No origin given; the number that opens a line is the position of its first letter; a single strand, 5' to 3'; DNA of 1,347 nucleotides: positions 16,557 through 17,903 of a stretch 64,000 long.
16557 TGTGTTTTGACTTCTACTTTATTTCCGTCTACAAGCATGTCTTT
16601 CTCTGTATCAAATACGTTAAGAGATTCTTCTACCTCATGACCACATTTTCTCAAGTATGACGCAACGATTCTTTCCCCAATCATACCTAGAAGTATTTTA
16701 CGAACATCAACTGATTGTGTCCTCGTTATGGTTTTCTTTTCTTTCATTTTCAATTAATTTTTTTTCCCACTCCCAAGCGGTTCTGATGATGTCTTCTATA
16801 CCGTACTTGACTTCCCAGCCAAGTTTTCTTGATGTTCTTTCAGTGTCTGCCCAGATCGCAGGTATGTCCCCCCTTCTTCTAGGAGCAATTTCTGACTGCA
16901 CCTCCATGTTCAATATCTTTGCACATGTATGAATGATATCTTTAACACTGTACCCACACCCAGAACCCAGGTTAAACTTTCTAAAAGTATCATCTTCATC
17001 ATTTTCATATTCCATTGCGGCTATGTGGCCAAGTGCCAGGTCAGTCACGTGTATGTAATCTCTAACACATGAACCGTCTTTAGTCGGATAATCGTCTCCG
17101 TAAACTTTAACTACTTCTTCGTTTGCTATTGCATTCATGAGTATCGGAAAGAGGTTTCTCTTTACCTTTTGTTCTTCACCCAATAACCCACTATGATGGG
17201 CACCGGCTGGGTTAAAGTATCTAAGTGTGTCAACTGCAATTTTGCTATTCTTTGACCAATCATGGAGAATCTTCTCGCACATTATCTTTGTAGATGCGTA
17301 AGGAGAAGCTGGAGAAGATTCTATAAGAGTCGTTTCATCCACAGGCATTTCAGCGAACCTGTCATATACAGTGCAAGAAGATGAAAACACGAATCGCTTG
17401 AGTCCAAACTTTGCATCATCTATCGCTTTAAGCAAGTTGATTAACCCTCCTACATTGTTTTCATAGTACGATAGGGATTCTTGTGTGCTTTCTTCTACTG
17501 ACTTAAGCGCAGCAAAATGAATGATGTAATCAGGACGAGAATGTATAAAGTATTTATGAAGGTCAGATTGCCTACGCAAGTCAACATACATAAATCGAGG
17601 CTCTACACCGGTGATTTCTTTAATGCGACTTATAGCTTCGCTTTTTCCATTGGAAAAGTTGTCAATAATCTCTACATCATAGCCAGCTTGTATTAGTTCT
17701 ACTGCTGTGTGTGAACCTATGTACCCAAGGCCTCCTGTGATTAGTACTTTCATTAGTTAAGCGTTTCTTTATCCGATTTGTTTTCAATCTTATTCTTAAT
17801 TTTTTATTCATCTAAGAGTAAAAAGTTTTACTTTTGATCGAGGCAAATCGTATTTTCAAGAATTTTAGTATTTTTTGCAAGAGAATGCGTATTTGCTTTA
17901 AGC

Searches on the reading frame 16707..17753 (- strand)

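Call 10: search_protein_families(library=phrogs, proteins=[window:16707-17753:-])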
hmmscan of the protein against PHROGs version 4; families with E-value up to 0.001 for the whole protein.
window:16707-17753:- (348 aa): 2 families
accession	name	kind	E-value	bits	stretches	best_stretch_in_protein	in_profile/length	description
phrog_540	-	DNA, RNA and nucleotide metabolism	7.3e-61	207.4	1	1-339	293-606/715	nucleotide-sugar epimerase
phrog_3142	-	moron, auxiliary metabolic gene and host takeover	7.5e-05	22.3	1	2-110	289-402/596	FabG-like 3-oxoacyl-(acyl-carrier-protein) reductase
